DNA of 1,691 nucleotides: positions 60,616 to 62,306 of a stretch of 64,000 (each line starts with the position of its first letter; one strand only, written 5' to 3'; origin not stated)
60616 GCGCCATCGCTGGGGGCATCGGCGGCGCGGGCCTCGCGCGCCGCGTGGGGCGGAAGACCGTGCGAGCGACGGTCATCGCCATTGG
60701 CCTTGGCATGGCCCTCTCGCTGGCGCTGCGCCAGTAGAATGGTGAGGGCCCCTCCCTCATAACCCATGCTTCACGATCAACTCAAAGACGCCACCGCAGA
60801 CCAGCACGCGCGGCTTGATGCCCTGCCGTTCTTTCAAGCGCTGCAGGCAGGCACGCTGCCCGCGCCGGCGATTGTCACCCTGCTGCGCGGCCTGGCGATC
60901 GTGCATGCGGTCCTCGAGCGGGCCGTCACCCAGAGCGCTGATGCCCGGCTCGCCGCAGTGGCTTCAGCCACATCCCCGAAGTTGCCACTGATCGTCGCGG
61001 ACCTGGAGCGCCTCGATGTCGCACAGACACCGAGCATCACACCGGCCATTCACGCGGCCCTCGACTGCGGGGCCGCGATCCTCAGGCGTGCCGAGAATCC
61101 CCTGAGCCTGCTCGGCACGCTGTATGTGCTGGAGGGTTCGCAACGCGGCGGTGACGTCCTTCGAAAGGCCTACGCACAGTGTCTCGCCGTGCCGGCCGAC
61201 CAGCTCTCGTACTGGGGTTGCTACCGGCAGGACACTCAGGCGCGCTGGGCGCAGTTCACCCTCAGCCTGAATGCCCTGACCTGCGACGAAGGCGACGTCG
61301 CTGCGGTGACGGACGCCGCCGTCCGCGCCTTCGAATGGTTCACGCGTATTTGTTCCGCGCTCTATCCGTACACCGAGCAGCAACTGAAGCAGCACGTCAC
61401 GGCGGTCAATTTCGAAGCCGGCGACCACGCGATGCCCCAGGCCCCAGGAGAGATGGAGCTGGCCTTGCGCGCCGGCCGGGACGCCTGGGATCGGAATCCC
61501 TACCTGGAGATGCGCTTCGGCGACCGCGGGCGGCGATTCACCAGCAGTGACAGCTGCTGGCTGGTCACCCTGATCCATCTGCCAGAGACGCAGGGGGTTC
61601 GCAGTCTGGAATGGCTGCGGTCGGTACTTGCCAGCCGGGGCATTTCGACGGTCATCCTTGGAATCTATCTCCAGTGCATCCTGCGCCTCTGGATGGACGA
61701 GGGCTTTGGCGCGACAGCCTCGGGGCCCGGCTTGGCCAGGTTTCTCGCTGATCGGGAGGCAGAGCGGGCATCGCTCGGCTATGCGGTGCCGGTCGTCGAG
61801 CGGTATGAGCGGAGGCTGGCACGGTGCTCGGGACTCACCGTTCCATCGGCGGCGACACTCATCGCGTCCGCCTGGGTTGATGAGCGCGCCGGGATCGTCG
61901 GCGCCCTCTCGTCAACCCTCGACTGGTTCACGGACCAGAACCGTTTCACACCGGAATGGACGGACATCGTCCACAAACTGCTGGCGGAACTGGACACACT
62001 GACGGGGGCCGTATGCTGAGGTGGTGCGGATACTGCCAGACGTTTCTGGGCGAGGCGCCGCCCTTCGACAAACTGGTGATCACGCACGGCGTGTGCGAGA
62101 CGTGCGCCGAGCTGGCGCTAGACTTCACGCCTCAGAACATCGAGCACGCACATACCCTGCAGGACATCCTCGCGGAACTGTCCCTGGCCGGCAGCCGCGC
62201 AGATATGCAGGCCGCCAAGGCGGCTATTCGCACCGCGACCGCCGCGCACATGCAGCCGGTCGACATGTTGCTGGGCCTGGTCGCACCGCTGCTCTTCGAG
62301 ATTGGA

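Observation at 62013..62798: CarH-type B12 photoreceptor module with a Zn-ribbon in place of the DNA-binding domain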

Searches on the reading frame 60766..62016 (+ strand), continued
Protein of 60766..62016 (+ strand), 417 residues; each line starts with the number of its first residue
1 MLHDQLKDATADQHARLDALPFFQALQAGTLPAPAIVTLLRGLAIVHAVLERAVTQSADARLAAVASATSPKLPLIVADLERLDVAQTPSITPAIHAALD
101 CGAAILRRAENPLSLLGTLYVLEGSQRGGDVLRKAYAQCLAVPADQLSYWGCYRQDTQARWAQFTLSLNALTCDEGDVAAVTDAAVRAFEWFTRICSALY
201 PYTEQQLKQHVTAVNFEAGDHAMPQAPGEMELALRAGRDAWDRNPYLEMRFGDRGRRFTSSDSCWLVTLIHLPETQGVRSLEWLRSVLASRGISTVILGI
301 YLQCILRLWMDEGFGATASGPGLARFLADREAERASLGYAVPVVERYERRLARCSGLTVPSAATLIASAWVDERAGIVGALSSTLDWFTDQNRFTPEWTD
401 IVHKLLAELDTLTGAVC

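Call 78: find_encoding_contigs(protein=P0041, flank=3500, max_places=1)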
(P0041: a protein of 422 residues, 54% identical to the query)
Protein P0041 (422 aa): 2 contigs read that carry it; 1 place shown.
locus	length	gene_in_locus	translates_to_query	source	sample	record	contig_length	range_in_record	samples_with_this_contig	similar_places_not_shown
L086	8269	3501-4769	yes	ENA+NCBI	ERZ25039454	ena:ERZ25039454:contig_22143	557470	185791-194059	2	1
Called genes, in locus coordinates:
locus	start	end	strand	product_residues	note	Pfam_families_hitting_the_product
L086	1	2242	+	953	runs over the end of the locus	PF08448:PAS_4, PF00989:PAS, PF13188:PAS_8, PF13426:PAS_9, PF00512:HisKA, PF02518:HATPase_c, PF00072:Response_reg, PF01627:Hpt, +1 more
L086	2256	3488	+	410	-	PF00072:Response_reg, PF00563:EAL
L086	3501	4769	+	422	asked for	PF01126:Heme_oxygenase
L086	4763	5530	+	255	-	PF02607:B12-binding_2, PF02310:B12-binding (weak)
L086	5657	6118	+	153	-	PF00582:Usp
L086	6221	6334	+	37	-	-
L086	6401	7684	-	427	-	PF12588:PSDC, PF02666:PS_Dcarbxylase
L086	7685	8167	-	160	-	PF01161:PBP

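Call 79: find_encoding_contigs(protein=P0076, flank=3500, max_places=1)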
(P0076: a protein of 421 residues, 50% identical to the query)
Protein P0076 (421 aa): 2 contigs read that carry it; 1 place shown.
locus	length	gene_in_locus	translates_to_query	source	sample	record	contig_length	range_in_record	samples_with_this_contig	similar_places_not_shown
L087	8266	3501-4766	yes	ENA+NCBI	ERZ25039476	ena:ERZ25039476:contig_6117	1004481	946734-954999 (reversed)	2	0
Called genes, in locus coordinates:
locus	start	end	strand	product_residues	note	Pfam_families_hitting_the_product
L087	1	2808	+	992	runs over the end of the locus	PF07494:Reg_prop (faint), PF07495:Y_Y_Y, PF07730:HisKA_3, PF02518:HATPase_c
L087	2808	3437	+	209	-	PF00072:Response_reg, PF00196:GerE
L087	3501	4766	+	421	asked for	PF01126:Heme_oxygenase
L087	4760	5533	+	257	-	PF02607:B12-binding_2, PF02310:B12-binding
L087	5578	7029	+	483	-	PF00171:Aldedh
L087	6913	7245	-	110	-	-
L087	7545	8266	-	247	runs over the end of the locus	PF00501:AMP-binding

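Call 80: find_encoding_contigs(protein=P0115, flank=3500, max_places=1)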
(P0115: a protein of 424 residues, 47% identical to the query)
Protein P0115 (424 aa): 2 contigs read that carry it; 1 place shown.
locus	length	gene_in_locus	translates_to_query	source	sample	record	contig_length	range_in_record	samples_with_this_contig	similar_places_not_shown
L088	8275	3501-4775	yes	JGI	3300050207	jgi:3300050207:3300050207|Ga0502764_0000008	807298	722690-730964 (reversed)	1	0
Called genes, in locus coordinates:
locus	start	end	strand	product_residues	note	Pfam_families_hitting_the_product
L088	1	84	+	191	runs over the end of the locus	PF11181:YflT (faint)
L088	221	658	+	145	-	PF10116:Host_attach, PF18856:baeRF_family12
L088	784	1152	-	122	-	-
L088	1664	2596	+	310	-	PF04794:YdjC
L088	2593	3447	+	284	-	PF13527:Acetyltransf_9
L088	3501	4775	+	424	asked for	PF01126:Heme_oxygenase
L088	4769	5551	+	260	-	PF02607:B12-binding_2, PF02310:B12-binding (weak)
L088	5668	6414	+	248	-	PF10520:Lipid_desat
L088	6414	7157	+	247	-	-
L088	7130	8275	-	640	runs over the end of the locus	PF02633:Creatininase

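Call 81: find_encoding_contigs(protein=P0136, flank=3500, max_places=1)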
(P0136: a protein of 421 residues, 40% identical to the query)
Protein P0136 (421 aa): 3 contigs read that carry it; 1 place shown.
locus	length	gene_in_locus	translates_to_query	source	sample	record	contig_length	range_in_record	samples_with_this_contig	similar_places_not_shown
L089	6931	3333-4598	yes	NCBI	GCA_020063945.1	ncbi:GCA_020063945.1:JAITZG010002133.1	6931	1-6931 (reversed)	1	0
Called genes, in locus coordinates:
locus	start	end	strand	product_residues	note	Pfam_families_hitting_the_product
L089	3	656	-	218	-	?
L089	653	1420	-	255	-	PF00106:adh_short, PF08659:KR, PF13561:adh_short_C2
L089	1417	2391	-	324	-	PF02558:ApbA, PF08546:ApbA_C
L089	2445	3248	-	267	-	PF02633:Creatininase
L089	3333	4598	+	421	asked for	PF01126:Heme_oxygenase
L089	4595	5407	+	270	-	PF02310:B12-binding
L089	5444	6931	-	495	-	?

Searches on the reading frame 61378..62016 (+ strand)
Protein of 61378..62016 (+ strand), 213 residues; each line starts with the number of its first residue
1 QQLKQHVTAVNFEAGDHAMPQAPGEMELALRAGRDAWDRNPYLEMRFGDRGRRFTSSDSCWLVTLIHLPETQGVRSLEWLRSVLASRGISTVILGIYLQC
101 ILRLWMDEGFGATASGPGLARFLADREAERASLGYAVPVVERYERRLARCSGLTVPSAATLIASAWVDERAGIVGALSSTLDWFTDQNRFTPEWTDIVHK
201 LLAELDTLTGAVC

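Call 52: search_protein_representatives(alignment_id=A3)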
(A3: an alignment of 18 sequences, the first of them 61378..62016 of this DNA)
Query: 18 sequences, 216 profile positions. Proteins with E-value up to 0.001 (for the whole library): 779; up to 1e-10: 527; up to 1e-30: 353. The best 150 are listed.
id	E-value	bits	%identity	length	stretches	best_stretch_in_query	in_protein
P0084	1.2e-90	319.4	-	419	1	1-211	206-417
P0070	5.3e-90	317.3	-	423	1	2-216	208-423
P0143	4.5e-87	307.7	-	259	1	2-216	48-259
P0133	5.3e-85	301.0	-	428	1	1-210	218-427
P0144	4.6e-79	281.6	-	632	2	1-209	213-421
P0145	9.9e-79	280.5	-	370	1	2-211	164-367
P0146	1.1e-76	273.8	-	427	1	2-211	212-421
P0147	1.2e-76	273.6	-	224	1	2-209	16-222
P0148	1.8e-76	273.1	-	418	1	2-211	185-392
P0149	7.5e-76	271.1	-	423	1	2-211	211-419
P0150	7.2e-75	267.8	-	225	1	6-211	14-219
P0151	8.4e-73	261.1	-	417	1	2-210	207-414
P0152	1.8e-72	260.1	-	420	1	1-209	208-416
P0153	1.2e-71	257.3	-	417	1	2-209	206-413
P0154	3.2e-71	255.9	-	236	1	2-210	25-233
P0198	2.6e-52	194.1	-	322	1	6-207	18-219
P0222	7.0e-50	186.2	-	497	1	4-211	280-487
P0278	2.0e-46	174.9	-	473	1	9-210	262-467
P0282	3.2e-46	174.2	-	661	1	2-211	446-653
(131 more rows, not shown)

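Call 95: search_protein_families(library=pfam, proteins=[P0144, P0282, P0222, P0278, P0143, P0147, P0198], max_evalue=0.001)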
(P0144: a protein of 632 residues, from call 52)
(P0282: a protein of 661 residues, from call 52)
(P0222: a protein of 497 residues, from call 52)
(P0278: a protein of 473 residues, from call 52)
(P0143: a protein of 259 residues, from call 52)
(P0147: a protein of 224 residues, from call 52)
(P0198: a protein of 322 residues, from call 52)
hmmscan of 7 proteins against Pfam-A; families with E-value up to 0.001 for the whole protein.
P0144 (632 aa): 1 family
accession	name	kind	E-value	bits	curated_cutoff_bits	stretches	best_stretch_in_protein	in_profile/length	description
PF01126.25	Heme_oxygenase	-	3.5e-19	69.9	23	1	7-198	3-197/204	Heme oxygenase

P0282 (661 aa): 1 family
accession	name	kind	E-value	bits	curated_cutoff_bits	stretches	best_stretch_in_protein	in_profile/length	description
PF01126.25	Heme_oxygenase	-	9.6e-14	52.1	23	1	240-435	3-201/204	Heme oxygenase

P0222 (497 aa): 1 family
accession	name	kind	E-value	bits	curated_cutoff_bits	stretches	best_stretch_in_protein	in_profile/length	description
PF01126.25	Heme_oxygenase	-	3e-18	66.8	23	1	71-268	2-202/204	Heme oxygenase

P0278 (473 aa): 1 family
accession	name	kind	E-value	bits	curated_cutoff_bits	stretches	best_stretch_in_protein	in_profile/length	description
PF01126.25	Heme_oxygenase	-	5.1e-06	26.9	23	0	143-238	104-199/204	Heme oxygenase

P0143 (259 aa): 0 families

P0147 (224 aa): 0 families

P0198 (322 aa): 0 families

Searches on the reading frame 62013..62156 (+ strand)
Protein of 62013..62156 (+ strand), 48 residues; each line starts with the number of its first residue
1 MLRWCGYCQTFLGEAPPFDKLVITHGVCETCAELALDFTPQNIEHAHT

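Call 74: search_protein_families(library=pfam, proteins=[window:62013-62156:+], max_evalue=10)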
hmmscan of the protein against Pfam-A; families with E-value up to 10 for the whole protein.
seq(48 aa): 1 family
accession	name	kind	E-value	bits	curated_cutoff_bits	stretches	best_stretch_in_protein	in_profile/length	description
PF16919.11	PknG_rubred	-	0.08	13.4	28.5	1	3-41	37-73/74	Protein kinase G rubredoxin domain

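Call 75: search_solved_structures(query=window:62013-62156:+, max_evalue=10, show_alignments=3)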
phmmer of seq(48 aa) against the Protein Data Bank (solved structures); distinct sequences matched with E-value up to 10: 7.
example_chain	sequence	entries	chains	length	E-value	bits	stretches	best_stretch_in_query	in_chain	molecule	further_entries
4pob_A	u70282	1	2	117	0.26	14.6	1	3-42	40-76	Thioredoxin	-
3idv_A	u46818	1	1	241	0.44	13.9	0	3-21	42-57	Protein disulfide-isomerase A4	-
4ekz_A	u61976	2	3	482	0.49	13.8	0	3-44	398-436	Protein disulfide-isomerase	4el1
6i7s_A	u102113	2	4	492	0.53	13.7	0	3-44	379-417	Protein disulfide-isomerase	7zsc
8eoj_A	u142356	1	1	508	0.55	13.6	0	3-44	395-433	Protein disulfide-isomerase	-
8eky_M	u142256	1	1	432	1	12.8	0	3-12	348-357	Thioredoxin domain-containing protein 5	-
4mtd_A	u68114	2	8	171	3.6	11.1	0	21-47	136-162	Zinc uptake regulation protein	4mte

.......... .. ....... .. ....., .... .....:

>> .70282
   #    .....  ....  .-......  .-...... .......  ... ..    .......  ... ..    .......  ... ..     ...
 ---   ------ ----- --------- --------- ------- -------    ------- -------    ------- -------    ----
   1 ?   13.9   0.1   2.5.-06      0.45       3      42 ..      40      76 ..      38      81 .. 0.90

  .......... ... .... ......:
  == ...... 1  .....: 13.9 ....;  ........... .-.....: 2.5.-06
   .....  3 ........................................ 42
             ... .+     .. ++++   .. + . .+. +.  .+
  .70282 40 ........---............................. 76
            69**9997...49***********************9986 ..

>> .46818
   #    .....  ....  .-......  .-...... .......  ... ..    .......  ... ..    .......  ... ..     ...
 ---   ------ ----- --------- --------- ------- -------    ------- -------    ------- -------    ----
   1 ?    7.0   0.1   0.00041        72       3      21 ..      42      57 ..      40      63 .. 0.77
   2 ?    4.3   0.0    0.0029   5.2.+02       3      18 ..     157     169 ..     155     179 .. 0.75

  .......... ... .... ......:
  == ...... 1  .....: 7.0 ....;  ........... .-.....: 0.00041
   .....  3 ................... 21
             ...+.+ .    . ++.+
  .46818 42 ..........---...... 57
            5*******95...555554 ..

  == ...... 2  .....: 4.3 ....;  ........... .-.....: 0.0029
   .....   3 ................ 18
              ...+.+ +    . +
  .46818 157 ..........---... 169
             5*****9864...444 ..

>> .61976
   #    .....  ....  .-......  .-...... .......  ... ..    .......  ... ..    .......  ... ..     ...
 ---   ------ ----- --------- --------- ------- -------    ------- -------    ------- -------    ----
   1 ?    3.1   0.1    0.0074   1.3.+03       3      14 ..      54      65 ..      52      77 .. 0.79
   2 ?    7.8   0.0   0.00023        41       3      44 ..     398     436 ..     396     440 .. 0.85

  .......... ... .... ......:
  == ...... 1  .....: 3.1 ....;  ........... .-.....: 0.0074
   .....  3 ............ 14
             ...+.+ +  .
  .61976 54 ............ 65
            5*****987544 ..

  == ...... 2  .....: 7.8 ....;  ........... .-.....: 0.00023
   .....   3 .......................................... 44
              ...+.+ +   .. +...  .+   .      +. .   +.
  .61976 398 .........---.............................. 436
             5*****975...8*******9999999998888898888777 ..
